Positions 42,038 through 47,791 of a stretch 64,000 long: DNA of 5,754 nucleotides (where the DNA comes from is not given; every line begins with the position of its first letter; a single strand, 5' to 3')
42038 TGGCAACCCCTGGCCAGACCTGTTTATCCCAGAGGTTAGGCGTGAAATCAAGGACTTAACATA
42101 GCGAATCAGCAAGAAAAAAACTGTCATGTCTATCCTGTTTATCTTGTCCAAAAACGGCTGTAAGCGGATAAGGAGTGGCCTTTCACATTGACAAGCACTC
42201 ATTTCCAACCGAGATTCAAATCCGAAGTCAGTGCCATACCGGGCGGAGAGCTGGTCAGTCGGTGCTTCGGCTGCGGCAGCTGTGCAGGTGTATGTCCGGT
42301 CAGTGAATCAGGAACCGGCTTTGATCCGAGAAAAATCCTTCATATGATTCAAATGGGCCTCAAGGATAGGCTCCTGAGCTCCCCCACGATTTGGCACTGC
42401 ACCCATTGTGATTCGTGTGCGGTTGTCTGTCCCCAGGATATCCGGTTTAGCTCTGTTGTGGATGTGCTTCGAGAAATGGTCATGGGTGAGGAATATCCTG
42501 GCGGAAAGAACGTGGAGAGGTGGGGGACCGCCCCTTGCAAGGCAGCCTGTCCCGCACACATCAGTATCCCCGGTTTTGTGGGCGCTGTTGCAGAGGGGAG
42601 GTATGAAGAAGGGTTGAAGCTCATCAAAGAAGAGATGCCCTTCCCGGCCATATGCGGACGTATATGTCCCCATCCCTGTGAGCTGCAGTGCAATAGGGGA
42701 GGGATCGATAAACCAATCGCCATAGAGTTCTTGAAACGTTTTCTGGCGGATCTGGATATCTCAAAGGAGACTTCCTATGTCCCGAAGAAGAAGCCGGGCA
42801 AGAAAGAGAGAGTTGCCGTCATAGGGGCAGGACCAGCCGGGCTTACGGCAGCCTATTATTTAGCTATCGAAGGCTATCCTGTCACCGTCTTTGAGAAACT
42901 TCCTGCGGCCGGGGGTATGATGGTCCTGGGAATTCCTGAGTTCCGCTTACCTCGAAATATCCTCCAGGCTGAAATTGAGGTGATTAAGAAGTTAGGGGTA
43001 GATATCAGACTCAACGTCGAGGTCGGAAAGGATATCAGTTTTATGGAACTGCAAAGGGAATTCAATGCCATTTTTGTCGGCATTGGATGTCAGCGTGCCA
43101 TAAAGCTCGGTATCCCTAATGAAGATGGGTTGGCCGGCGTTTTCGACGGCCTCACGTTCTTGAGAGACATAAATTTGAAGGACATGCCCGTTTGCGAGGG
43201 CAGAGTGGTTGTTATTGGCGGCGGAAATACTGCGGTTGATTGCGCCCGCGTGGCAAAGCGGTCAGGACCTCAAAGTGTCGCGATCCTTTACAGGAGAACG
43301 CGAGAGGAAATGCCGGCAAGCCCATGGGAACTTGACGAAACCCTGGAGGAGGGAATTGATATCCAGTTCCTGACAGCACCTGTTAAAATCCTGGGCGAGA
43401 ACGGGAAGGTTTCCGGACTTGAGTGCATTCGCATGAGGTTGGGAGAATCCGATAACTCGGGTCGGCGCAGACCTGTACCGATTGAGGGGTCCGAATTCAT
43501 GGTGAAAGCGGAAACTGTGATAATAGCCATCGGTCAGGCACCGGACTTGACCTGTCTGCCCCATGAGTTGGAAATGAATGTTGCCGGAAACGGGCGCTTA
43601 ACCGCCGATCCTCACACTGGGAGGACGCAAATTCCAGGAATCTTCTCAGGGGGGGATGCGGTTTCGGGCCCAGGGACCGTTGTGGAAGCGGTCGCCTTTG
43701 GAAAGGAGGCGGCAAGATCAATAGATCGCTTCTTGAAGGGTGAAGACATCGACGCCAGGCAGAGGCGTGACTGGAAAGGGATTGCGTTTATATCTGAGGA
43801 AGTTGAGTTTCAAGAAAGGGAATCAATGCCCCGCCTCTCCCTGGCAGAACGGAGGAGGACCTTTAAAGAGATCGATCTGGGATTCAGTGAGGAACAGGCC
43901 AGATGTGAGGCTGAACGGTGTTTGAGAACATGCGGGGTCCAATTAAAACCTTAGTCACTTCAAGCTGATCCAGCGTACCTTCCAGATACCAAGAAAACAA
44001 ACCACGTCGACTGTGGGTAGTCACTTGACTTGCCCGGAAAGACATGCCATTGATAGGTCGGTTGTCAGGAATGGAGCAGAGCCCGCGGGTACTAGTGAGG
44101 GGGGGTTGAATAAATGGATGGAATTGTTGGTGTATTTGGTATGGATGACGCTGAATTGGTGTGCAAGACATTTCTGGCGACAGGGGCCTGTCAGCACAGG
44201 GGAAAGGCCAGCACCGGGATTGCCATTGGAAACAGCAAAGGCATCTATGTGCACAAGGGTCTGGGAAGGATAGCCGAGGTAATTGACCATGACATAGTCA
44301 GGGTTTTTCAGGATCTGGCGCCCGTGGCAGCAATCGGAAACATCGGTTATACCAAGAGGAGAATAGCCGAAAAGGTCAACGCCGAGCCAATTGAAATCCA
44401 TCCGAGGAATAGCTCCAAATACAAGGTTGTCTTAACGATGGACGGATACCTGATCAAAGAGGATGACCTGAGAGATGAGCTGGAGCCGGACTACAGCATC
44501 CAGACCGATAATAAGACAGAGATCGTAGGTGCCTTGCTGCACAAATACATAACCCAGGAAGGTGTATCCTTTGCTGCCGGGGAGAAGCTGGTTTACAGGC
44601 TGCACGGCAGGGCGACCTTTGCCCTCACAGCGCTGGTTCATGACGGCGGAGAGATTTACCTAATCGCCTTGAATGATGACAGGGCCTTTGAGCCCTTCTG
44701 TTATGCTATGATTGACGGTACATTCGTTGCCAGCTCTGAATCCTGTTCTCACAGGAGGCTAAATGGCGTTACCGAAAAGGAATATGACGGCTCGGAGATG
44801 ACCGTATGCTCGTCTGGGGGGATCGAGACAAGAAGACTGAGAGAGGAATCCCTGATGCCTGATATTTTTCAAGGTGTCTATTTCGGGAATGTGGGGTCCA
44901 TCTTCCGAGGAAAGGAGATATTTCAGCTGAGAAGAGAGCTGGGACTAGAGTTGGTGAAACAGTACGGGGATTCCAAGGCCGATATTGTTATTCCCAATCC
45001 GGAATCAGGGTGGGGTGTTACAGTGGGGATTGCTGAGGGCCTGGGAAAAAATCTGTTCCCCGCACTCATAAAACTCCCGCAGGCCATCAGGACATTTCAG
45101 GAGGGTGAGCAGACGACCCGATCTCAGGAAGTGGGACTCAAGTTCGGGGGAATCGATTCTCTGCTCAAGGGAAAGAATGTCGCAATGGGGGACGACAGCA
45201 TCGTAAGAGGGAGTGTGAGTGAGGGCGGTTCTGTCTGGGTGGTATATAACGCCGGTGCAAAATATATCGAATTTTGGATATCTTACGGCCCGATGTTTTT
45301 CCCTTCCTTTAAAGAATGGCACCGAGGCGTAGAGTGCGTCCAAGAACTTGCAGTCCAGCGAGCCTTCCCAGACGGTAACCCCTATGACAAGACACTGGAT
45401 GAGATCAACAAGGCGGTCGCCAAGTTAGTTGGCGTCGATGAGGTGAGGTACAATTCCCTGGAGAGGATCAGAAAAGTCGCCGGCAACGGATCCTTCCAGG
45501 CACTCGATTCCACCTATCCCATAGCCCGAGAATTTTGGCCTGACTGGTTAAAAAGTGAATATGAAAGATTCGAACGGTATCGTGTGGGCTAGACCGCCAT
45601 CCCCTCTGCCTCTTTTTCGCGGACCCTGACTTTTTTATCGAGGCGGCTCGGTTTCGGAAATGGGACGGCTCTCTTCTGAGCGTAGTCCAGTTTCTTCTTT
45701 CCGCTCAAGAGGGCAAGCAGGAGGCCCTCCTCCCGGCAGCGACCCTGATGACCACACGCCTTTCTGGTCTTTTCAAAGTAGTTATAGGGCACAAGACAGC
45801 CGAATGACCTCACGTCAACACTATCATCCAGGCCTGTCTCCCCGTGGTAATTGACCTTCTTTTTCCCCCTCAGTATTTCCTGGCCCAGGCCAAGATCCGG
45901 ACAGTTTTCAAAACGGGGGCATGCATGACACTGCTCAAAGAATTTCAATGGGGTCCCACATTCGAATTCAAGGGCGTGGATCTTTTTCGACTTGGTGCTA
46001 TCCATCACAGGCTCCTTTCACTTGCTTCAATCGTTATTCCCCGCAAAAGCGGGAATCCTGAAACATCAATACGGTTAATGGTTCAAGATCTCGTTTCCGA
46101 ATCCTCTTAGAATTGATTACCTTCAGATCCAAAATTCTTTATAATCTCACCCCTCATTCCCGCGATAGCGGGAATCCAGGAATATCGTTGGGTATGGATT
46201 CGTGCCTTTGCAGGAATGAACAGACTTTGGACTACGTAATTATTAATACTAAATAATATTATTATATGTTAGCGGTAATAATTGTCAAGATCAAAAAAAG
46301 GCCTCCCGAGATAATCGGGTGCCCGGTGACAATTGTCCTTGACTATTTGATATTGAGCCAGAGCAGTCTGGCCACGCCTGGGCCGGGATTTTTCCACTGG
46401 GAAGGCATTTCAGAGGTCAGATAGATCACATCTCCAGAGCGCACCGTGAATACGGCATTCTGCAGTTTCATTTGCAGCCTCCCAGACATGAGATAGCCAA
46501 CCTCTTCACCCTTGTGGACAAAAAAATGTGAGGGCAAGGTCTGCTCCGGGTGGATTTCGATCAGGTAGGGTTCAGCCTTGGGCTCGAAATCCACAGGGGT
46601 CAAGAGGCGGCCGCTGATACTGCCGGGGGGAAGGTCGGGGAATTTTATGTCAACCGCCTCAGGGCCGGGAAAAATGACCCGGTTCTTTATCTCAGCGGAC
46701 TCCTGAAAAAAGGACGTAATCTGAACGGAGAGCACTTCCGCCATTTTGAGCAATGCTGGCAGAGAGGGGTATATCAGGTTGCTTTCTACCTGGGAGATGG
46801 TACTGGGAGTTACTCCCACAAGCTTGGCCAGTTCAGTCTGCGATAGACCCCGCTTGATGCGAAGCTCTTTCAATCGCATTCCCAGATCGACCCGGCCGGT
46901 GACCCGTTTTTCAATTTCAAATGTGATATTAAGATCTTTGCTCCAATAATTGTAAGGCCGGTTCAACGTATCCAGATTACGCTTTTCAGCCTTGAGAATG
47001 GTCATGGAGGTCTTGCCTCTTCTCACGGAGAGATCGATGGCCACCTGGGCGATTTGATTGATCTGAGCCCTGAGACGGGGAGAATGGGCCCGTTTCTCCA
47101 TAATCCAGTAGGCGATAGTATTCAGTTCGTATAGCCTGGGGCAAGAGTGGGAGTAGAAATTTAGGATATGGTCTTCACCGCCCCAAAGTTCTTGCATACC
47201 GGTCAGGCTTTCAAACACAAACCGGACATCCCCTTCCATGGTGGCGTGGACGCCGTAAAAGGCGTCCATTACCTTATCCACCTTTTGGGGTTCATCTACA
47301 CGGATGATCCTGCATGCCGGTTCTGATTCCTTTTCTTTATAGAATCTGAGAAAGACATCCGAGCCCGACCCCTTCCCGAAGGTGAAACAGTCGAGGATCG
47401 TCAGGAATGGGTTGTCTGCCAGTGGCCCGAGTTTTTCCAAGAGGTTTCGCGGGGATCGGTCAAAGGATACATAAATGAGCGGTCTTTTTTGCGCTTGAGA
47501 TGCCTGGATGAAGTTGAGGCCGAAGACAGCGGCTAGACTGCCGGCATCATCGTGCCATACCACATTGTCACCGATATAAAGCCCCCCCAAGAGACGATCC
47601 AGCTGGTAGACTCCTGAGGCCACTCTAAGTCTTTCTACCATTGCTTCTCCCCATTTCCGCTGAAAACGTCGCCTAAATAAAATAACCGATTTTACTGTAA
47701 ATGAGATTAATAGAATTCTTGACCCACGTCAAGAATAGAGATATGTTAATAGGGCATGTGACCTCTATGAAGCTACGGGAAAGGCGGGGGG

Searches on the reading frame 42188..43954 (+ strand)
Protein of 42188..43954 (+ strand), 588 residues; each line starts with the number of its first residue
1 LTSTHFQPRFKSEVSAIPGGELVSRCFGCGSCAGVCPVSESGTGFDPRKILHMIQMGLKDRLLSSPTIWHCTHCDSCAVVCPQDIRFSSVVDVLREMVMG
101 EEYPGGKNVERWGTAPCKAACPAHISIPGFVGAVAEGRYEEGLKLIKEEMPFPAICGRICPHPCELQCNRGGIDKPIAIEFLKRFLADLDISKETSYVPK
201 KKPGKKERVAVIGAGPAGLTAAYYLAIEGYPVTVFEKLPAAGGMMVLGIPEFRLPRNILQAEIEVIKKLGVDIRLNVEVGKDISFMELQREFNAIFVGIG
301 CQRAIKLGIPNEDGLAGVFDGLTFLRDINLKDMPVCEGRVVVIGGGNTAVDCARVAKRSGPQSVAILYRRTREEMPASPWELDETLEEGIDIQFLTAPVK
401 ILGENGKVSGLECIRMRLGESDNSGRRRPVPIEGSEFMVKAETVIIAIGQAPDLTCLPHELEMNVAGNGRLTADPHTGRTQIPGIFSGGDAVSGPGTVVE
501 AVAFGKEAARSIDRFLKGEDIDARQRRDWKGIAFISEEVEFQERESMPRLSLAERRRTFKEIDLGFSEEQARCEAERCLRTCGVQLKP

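Call 73: search_protein_families(library=pfam, max_evalue=0.00001, proteins=[window:42188-43954:+])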
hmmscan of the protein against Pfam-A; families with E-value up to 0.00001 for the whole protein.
window:42188-43954:+ (588 aa): 12 families
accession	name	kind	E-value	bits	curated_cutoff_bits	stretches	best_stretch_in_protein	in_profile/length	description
PF07992.20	Pyr_redox_2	-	8.7e-32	111.1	26.1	1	208-503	2-289/291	Pyridine nucleotide-disulphide oxidoreductase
PF14691.11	Fer4_20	-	3.4e-23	82.1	25.8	1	114-193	29-111/113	Dihydroprymidine dehydrogenase domain II, 4Fe-4S cluster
PF13183.11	Fer4_8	-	6.2e-11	43.1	27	1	23-85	2-68/68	4Fe-4S dicluster domain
PF13738.12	Pyr_redox_3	-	1.3e-10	41.5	30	0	332-489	158-305/305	Pyridine nucleotide-disulphide oxidoreductase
PF13534.11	Fer4_17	-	6e-10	40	22.2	1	25-85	1-60/61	4Fe-4S dicluster domain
PF00070.33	Pyr_redox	-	1.3e-09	38.8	22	0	339-411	1-77/82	Pyridine nucleotide-disulphide oxidoreductase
PF01266.30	DAO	-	9e-09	35.7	27.9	1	208-242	1-35/353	FAD dependent oxidoreductase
PF13450.12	NAD_binding_8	-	1.9e-08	34.9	21.9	1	211-245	1-35/68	NAD(P)-binding Rossmann-like domain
PF01946.23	Thi4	-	3e-08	33.6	26.2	1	208-252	19-64/235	Thi4 family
PF00890.30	FAD_binding_2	-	4.6e-07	29.8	20.4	0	209-244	2-37/414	FAD binding domain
PF12831.13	FAD_oxidored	-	1.1e-06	28.7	27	0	209-249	2-42/416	FAD dependent oxidoreductase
PF01593.30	Amino_oxidase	-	2.7e-06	27.4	19.8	0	217-243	2-28/443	Flavin containing amine oxidoreductase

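Call 74: search_protein_families(library=ncbifam, max_evalue=0.001, proteins=[window:42188-43954:+])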
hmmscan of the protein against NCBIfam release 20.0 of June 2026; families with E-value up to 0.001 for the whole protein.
window:42188-43954:+ (588 aa): 87 families (the best 25 are shown)
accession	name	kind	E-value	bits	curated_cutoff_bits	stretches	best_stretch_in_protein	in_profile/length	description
NF009454.0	PRK12814.1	equivalog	2e-153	512.2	916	1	114-581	101-572/657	putative NADPH-dependent glutamate synthase small subunit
NF009410.0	PRK12771.1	subfamily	6.7e-147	490.4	516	1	113-583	46-512/566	NAD(P)-binding protein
TIGR01316.1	gltA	equivalog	1.8e-115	386.3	471.75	2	114-516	35-449/449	NADPH-dependent glutamate synthase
NF009414.0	PRK12778.1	equivalog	8.9e-115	384.6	1103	1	115-517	337-750/752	bifunctional dihydroorotate dehydrogenase B NAD binding subunit/NADPH-dependent glutamate synthase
NF010590.0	PRK13984.1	equivalog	4.6e-100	335.5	946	1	116-519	197-609/611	putative oxidoreductase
NF009408.0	PRK12769.1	equivalog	2.7e-97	326.5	1003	2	116-519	235-654/659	formate-dependent uric acid utilization protein AegA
TIGR01318.1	gltD_gamma_fam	subfamily_domain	3.6e-95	319.2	482.95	2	113-517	46-466/467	glutamate synthase, small subunit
TIGR03315.1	Se_ygfK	equivalog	8.1e-95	318.2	835.3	1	115-543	445-859/1012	putative selenate reductase subunit YgfK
NF009413.0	PRK12775.1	equivalog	1.3e-87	294.7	1895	2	116-518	340-756/1006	putative trifunctional 2-polyprenylphenol hydroxylase/glutamate synthase subunit beta/ferritin domain-containing protein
NF009415.0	PRK12779.1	equivalog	1.3e-77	261.6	1519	1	112-527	205-639/944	putative bifunctional glutamate synthase subunit beta/2-polyprenylphenol hydroxylase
NF009451.0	PRK12809.1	equivalog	1.6e-76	258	1154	1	114-512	216-630/639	formate-dependent uric acid utilization protein YgfT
NF009409.0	PRK12770.1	subfamily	3.8e-75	253.2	343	1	200-519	12-353/360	putative glutamate synthase subunit beta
TIGR01317.1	GOGAT_sm_gam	subfamily_domain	5.8e-68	229.9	447.7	1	113-519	48-481/485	glutamate synthase small subunit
NF045663.1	diclust_near_Sec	equivalog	2e-59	201.5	530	2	115-303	18-201/759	pyridine nucleotide-disulfide oxidoreductase/dicluster-binding protein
NF038018.1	qmoC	equivalog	5e-20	72.3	300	1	10-111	5-103/360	quinone-interacting membrane-bound oxidoreductase complex subunit QmoC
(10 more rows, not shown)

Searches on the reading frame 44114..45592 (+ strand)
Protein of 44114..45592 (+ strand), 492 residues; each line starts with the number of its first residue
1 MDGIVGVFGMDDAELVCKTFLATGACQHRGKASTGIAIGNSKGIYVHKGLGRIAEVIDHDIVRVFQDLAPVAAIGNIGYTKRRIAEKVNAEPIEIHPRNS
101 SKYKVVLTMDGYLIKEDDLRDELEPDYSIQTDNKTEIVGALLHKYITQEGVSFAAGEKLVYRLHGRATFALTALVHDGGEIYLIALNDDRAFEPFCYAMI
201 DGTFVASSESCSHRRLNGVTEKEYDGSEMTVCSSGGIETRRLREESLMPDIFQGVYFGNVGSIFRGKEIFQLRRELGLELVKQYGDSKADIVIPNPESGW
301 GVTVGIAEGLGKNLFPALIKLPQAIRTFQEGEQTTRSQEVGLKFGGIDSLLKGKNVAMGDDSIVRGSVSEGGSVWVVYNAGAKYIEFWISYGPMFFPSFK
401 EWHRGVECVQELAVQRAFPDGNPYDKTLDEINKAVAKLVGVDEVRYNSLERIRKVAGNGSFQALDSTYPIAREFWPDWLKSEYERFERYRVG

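Call 73: search_protein_families(library=pfam, max_evalue=0.00001, proteins=[window:44114-45592:+])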
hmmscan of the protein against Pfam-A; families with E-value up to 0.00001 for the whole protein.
window:44114-45592:+ (492 aa): 1 family
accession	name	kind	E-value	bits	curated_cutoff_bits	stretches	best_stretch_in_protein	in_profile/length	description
PF13537.11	GATase_7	-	9.2e-07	29.3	25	1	100-209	19-117/123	Glutamine amidotransferase domain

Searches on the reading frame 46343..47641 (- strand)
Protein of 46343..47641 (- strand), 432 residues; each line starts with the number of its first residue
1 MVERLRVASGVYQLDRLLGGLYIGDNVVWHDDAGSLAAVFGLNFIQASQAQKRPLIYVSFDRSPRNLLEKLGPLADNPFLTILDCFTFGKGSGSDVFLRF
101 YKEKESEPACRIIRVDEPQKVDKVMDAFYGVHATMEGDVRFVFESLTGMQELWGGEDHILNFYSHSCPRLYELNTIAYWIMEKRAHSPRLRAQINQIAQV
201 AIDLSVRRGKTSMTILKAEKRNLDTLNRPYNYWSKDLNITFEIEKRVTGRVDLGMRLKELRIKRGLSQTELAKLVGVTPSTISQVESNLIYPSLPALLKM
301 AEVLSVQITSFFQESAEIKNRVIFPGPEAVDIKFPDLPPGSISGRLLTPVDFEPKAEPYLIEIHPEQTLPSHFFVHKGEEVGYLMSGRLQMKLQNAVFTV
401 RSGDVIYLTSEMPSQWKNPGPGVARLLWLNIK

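Call 28: search_protein_families(library=pfam, max_evalue=0.01, proteins=[window:46343-47641:-])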
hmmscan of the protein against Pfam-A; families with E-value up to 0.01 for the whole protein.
window:46343-47641:- (432 aa): 7 families
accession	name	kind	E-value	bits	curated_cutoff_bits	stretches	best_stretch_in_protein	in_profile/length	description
PF01381.28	HTH_3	-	1.5e-15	57.4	23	1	257-309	1-53/55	Helix-turn-helix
PF13560.12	HTH_31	-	1.3e-12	48.2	27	1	252-306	1-56/64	Helix-turn-helix domain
PF07883.17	Cupin_2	-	9.1e-10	38.6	27.2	1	360-429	2-69/70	Cupin domain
PF12844.13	HTH_19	-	1.5e-07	31.6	30.2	1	254-312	1-59/64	Helix-turn-helix domain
PF13443.12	HTH_26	-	1.6e-06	28.7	22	1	256-308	1-54/63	Cro/C1-type HTH DNA-binding domain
PF13744.12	HTH_37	-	0.0046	17.2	27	0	248-304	14-71/80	Helix-turn-helix domain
PF13545.12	HTH_Crp_2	-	0.0051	17.2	27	0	260-287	17-44/70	Crp-like helix-turn-helix domain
